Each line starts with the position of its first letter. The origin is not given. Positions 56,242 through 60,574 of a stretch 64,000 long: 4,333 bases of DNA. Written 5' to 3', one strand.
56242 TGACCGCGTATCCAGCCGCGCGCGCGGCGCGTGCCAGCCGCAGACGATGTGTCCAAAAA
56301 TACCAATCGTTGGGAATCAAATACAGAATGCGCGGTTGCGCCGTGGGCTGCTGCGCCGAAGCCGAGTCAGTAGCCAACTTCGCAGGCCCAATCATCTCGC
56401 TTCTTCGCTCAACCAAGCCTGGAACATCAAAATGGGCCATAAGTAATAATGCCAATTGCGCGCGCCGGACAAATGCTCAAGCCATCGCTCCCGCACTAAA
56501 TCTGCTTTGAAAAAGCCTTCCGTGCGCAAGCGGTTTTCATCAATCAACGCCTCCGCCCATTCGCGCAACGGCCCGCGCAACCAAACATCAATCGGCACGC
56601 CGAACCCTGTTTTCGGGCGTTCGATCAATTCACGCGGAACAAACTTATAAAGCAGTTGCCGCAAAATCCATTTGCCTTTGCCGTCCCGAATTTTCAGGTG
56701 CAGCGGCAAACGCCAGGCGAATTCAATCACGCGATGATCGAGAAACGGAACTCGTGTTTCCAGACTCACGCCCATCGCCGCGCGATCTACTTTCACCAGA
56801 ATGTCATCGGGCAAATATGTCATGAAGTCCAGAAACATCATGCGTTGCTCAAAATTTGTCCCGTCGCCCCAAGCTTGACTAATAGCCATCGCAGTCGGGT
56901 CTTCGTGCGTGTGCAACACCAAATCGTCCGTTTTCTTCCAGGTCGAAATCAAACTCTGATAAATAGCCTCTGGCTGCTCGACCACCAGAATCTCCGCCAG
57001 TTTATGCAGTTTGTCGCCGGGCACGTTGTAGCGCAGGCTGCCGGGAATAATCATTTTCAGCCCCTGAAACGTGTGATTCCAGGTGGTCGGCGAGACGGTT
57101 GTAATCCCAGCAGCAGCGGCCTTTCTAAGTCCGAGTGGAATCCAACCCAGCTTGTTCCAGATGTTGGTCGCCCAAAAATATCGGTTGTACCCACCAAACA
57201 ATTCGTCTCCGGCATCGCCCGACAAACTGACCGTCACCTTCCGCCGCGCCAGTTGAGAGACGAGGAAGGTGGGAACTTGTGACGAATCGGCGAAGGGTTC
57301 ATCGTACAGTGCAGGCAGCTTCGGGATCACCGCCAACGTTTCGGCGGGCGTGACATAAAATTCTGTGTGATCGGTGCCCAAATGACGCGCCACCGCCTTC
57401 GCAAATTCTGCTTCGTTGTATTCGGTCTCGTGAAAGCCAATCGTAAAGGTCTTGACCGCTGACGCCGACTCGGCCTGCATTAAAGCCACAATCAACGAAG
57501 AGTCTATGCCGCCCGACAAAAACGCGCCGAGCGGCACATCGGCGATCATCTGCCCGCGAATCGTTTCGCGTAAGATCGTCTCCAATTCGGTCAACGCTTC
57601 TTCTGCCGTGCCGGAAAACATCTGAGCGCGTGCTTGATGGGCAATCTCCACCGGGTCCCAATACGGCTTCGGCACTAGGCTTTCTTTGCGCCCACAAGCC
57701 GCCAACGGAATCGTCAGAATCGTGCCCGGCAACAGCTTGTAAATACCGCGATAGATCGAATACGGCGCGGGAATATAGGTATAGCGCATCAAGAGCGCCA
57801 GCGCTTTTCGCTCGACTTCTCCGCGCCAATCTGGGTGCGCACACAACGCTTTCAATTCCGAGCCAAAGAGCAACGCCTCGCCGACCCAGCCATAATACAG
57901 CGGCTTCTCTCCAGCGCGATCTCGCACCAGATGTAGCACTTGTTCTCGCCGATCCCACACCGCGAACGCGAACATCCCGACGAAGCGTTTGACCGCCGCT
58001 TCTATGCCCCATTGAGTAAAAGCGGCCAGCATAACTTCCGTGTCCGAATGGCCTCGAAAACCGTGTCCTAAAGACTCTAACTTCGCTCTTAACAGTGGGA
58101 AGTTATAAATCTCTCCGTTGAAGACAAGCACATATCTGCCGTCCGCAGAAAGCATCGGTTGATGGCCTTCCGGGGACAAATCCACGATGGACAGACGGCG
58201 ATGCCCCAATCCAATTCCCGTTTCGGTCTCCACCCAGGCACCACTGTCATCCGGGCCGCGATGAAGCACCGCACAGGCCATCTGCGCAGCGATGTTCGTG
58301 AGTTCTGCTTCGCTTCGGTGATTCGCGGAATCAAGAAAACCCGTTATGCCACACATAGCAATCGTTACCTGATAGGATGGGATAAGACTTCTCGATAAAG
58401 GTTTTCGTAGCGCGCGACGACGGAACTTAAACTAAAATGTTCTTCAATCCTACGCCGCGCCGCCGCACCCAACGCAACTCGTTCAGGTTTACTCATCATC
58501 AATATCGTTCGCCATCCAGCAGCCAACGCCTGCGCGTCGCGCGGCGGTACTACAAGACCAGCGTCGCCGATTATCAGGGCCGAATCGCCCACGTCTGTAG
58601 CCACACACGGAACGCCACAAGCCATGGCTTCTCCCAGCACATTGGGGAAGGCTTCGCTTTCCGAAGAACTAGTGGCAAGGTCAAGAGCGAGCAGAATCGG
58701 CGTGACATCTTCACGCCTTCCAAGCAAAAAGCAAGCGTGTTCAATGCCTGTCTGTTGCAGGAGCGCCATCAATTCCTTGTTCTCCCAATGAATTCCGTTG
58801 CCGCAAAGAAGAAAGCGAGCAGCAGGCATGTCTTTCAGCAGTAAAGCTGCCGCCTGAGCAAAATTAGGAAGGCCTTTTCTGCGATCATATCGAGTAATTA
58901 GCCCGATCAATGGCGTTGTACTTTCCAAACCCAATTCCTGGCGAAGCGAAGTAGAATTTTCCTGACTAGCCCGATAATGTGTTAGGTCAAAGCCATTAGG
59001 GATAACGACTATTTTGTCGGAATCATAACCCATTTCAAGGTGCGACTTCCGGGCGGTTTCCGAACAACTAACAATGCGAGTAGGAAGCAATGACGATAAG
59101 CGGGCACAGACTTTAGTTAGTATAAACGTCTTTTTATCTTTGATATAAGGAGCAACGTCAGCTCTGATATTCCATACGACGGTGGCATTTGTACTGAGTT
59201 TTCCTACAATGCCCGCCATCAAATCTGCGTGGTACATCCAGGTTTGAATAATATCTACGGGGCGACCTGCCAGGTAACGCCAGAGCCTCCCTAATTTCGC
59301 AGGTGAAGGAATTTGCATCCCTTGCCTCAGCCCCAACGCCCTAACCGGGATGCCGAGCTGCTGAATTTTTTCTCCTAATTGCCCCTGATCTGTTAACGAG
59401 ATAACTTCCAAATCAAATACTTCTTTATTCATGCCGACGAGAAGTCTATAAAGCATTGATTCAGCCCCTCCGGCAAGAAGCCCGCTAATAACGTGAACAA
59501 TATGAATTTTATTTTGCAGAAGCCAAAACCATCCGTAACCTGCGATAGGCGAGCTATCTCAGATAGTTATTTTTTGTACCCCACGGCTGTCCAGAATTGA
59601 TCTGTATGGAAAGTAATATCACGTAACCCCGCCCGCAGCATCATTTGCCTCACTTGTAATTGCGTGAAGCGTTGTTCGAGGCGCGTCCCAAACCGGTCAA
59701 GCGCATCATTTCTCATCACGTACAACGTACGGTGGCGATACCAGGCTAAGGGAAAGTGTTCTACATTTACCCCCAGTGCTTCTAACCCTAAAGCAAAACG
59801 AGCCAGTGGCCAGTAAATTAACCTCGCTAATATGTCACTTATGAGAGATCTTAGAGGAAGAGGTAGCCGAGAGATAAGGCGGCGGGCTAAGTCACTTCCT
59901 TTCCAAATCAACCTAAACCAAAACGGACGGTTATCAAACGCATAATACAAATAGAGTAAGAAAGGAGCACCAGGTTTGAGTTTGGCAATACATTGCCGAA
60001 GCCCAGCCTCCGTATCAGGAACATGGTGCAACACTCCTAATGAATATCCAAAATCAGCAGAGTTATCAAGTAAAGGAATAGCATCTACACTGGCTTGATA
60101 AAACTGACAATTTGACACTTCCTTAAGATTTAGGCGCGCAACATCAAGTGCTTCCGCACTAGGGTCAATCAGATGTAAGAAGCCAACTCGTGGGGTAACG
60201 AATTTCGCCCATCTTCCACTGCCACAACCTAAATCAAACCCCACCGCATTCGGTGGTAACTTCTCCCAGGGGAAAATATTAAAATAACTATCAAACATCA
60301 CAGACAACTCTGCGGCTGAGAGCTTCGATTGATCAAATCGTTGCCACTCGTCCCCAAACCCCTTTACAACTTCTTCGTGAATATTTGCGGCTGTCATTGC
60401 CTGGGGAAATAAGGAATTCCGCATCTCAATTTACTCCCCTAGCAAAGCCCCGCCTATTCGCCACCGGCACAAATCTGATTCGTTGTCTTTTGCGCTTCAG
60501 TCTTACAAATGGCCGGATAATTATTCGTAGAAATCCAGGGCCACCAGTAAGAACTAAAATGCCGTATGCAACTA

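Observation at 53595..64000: O-antigen/EPS-type biosynthesis cluster with a compositional mosaic: GC-rich wecA/GT/asnB joined to an AT-rich GT/methyltransferase/polymerase block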

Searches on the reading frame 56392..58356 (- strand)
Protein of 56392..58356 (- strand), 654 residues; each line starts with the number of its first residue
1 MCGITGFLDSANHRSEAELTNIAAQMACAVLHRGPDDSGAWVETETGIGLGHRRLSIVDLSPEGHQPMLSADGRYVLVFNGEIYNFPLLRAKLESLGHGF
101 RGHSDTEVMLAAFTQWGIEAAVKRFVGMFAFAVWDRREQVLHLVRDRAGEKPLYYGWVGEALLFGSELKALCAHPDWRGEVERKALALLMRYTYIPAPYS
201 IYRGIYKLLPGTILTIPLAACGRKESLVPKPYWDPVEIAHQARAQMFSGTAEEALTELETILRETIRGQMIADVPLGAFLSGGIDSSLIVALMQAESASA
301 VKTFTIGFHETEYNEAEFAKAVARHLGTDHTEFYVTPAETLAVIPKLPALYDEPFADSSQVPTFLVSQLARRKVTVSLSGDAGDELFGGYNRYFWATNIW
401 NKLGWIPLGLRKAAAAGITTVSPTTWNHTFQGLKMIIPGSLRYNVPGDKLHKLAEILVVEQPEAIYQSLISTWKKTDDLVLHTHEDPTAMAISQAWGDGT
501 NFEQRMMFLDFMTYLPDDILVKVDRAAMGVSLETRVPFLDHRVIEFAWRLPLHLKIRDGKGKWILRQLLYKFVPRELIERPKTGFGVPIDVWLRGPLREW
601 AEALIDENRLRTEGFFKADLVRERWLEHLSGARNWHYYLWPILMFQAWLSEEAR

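Call 5: search_protein_families(library=pfam, proteins=[window:56392-58356:-])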
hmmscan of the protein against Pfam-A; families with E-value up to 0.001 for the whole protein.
window:56392-58356:- (654 aa): 5 families
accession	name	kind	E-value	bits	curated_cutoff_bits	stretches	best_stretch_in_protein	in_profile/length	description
PF00733.27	Asn_synthase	-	6.9e-120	401.4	21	1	258-650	2-354/354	Asparagine synthase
PF13522.11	GATase_6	-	1.9e-46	157.8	27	1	35-167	1-130/130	Glutamine amidotransferase domain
PF13537.11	GATase_7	-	3.9e-46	156.5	25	1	52-172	1-122/123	Glutamine amidotransferase domain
PF06508.19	QueC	-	0.00017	21.6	22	1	279-336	5-61/210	Queuosine biosynthesis protein QueC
PF12481.13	DUF3700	-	0.00072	19.5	27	0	118-166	122-170/228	Aluminium induced protein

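Call 6: search_protein_families(library=ncbifam, proteins=[window:56392-58356:-])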
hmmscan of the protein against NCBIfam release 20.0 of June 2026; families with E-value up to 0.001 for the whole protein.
window:56392-58356:- (654 aa): 12 families
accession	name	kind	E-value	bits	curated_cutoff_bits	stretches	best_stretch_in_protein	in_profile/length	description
TIGR03108.1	eps_aminotran_1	hypoth_equivalog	5.4e-176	586.9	816.9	1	1-650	1-626/628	XrtA/PEP-CTERM system amidotransferase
TIGR01536.1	asn_synth_AEB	equivalog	2.8e-146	488.6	267.1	1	2-585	1-517/517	asparagine synthase (glutamine-hydrolyzing)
TIGR03104.1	trio_amidotrans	equivalog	1.6e-119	399.8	570.1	2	1-393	1-383/589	N-acetylglutaminylglutamine amidotransferase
NF006949.0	PRK09431.1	equivalog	1.2e-83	281.5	499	3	1-173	1-167/554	asparagine synthase B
NF033535.1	lass_lactam_cya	exception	1.1e-59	202.7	525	2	1-388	1-377/668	lasso peptide isopeptide bond-forming cyclase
NF033561.1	macrolact_Ik_Al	subfamily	2.1e-17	62.9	300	1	110-388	63-332/561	albusnodin/ikarugamycin family macrolactam cyclase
NF001484.0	PRK00331.1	subfamily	1.1e-09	37.2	381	1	45-190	64-217/601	isomerizing glutamine--fructose-6-phosphate transaminase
TIGR01134.1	purF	equivalog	4.7e-09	36.1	350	1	48-174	66-202/432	amidophosphoribosyltransferase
TIGR01135.1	glmS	equivalog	2.2e-08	33.1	418.05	1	45-175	63-201/607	glutamine--fructose-6-phosphate transaminase (isomerizing)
NF010587.0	PRK13980.1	equivalog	0.0002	20.7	255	1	251-338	11-97/267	NAD+ synthase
NF002048.0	PRK00876.1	subfamily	0.00035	19.5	313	1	244-338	9-103/330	NAD(+) synthase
TIGR00364.1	TIGR00364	equivalog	0.00075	19.1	150.3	0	279-336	4-60/201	7-cyano-7-deazaguanine synthase QueC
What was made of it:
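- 56392..58356 (-): AsnB-type glutamine-dependent amidotransferase (654 aa); last gene with typical composition. TIGR03108 (XrtA/PEP-CTERM amidotransferase), 586.9 against 816.9, is not met (call 6).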

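Call 10: find_encoding_contigs(protein=window:56392-58356:-, flank=10000, max_places=8)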
Protein window:56392-58356:- (654 aa): 2 contigs read that carry it; 2 places shown.
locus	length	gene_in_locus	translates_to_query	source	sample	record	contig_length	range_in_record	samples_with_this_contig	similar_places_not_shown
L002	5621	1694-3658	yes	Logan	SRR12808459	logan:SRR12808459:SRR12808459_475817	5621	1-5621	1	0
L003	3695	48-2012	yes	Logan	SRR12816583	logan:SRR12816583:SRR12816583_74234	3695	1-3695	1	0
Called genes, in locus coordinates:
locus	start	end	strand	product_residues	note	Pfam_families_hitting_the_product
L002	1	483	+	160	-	?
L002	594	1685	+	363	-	PF13439:Glyco_transf_4, PF13579:Glyco_trans_4_4, PF00534:Glycos_transf_1, PF13692:Glyco_trans_1_4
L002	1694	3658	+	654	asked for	PF13522:GATase_6, PF13537:GATase_7, PF00733:Asn_synthase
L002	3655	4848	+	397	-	PF13477:Glyco_trans_4_2, PF13439:Glyco_transf_4 (weak), PF13579:Glyco_trans_4_4, PF20706:GT4-conflict, PF00534:Glycos_transf_1, PF13692:Glyco_trans_1_4, PF13524:Glyco_trans_1_2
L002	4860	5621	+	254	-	?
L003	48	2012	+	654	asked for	PF13522:GATase_6, PF13537:GATase_7, PF00733:Asn_synthase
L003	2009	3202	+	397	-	PF13477:Glyco_trans_4_2, PF13439:Glyco_transf_4 (weak), PF13579:Glyco_trans_4_4, PF20706:GT4-conflict, PF00534:Glycos_transf_1, PF13692:Glyco_trans_1_4, PF13524:Glyco_trans_1_2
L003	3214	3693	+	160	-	?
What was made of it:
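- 55202..56395 (-): GT4 glycosyltransferase GT4a (397 aa); its start overlaps the asnB stop. The public assemblies call a 397-aa gene (call 10).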

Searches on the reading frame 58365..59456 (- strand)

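Call 5: search_protein_families(library=pfam, proteins=[window:58365-59456:-])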
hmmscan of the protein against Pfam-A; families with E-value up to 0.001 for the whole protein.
window:58365-59456:- (363 aa): 5 families
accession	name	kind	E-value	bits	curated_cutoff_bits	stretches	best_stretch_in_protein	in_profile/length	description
PF13692.12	Glyco_trans_1_4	-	1.7e-26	93.6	27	1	182-318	2-139/142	Glycosyl transferases group 1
PF00534.26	Glycos_transf_1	-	2.3e-25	89.5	26.4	1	170-335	4-171/172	Glycosyl transferases group 1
PF13439.12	Glyco_transf_4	-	3.3e-13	50.5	28.5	1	2-159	8-169/170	Glycosyltransferase Family 4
PF13579.12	Glyco_trans_4_4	-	3.7e-11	44.1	29.7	1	3-155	8-158/158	Glycosyl transferase 4-like domain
PF13524.12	Glyco_trans_1_2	-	0.00018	21.9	25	1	207-350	6-142/144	Glycosyl transferase-like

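Call 6: search_protein_families(library=ncbifam, proteins=[window:58365-59456:-])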
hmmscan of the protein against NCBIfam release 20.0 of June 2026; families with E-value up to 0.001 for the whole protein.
window:58365-59456:- (363 aa): 32 families (the best 25 are shown)
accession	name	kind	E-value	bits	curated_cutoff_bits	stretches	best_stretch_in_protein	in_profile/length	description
TIGR03088.1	stp2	hypoth_equivalog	4.1e-39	134.7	409.05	1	5-358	23-374/374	TIGR03088 family PEP-CTERM/XrtA system glycosyltransferase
TIGR03999.1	thiol_BshA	equivalog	6.6e-26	91.1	273.7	1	128-358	148-374/375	N-acetyl-alpha-D-glucosaminyl L-malate synthase BshA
TIGR04063.1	stp3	hypoth_equivalog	1.5e-22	80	442.05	1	128-358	161-396/397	TIGR04063 family PEP-CTERM/XrtA system glycosyltransferase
NF053787.1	GlcN_PG_synth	equivalog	4.4e-20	71.8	480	1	146-358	163-360/361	N-acetylglucosaminyl phosphatidylglycerol synthase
TIGR02149.1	glgA_Coryne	subfamily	5.7e-20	71.8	302.4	1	126-358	146-391/391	glycogen synthase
NF038011.1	PelF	equivalog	6.1e-19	68.4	100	1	123-354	256-489/489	GT4 family glycosyltransferase PelF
TIGR03449.1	mycothiol_MshA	equivalog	2.9e-18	65.9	462.5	1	129-358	170-404/406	D-inositol-3-phosphate glycosyltransferase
NF041876.1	EPS_EpsE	equivalog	8.7e-18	64.7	400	1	146-344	185-383/389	exopolysaccharide biosynthesis GT4 family glycosyltransferase EpsE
NF047684.1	TeichurnBiosyTuaC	equivalog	2.3e-16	59.7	550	1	146-358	184-390/391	teichuronic acid biosynthesis protein TuaC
NF038298.1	EPS_HpsO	equivalog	1.9e-15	56.5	575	2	262-357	293-387/388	hormogonium polysaccharide biosynthesis glycosyltransferase HpsO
NF007640.0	PRK10307.1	subfamily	2e-15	56.6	276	1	128-355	175-405/411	WcaI family glycosyltransferase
NF046085.1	XrtY_assoc_Gly1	equivalog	5e-13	48.6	400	1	51-359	81-386/387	XrtY-associated glycosyltransferase XYAG1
NF011726.0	PRK15179.1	equivalog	2e-12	46.3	733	1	58-354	392-691/694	Vi polysaccharide biosynthesis protein TviE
TIGR04047.1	MSMEG_0565_glyc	hypoth_equivalog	6.9e-11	41.8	259.85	1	128-351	141-368/373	MSMEG_0565 family glycosyltransferase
TIGR02095.1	glgA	subfamily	7.4e-11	41.4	328.45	1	152-356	263-476/477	glycogen/starch synthase, ADP-glucose type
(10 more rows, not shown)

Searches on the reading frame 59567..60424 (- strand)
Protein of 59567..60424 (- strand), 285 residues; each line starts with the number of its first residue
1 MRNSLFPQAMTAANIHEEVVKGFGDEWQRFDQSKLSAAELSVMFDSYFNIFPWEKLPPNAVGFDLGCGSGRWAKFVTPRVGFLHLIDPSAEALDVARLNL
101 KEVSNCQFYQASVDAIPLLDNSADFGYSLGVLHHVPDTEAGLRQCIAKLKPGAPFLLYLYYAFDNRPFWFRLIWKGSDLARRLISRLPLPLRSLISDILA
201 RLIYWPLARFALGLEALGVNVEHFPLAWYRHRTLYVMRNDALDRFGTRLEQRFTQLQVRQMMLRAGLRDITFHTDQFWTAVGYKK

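Call 5: search_protein_families(library=pfam, proteins=[window:59567-60424:-])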
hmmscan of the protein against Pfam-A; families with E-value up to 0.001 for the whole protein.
window:59567-60424:- (285 aa): 6 families
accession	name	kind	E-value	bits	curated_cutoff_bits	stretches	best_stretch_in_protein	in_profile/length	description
PF08241.18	Methyltransf_11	-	5.9e-17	62.5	21.2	1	64-155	2-93/95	Methyltransferase domain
PF13649.12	Methyltransf_25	-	3.5e-16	60.1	27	1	64-152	3-96/97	Methyltransferase domain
PF08242.18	Methyltransf_12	-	1.5e-12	48.5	30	1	64-154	2-97/98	Methyltransferase domain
PF13847.12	Methyltransf_31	-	5.8e-12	46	27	1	63-156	8-108/145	Methyltransferase domain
PF13489.12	Methyltransf_23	-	1.5e-09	38.3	27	1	55-164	19-123/164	Methyltransferase domain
PF01209.24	Ubie_methyltran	-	9.1e-05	22.4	20.1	1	63-155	52-149/233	ubiE/COQ5 methyltransferase family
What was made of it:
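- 59567..60424 (-): SAM-dependent methyltransferase MT1 (285 aa). Pfam Methyltransf_11, E 5.9e-17 (call 5).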

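Call 6: search_protein_families(library=ncbifam, proteins=[window:59567-60424:-])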
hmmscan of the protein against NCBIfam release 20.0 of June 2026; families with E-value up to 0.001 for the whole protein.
window:59567-60424:- (285 aa): 9 families
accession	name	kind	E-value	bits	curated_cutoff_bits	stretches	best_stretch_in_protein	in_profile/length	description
NF001244.0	PRK00216.1-5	equivalog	1.2e-07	31.3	216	1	57-154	47-150/236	bifunctional demethylmenaquinone methyltransferase/2-methoxy-6-polyprenyl-1,4-benzoquinol methylase UbiE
NF041537.1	ArsM_AhpD_UU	exception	4.1e-07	29.1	510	1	62-157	80-180/345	arsenite methyltransferase/AhpD domain selenoprotein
NF047649.1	MTase_UXPK_star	exception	1.2e-06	27.8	460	1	49-157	68-181/283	methyltransferase/UXPK-star double selenoprotein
NF041536.1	ArsM_DUF2284_UU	exception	2.6e-06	26.1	575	1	60-157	78-180/459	arsenite methyltransferase/DUF2284 domain selenoprotein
NF008823.0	PRK11873.1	subfamily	3.5e-06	26.7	263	1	61-154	80-178/272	arsenite methyltransferase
TIGR01934.1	MenG_MenH_UbiE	subfamily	4e-06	26.3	158.35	1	63-156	44-140/223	ubiquinone/menaquinone biosynthesis methyltransferase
TIGR01983.1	UbiG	equivalog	9.8e-06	25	102.95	1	63-157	54-151/228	bifunctional 2-polyprenyl-6-hydroxyphenol methylase/3-demethylubiquinol 3-O-methyltransferase UbiG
NF045667.1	MTase_DVU1556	equivalog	1e-05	25.1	155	1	56-157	20-119/213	DVU_1556 family methyltransferase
TIGR02072.1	BioC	equivalog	3.7e-05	23.6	184.95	1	62-156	38-131/244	malonyl-ACP O-methyltransferase BioC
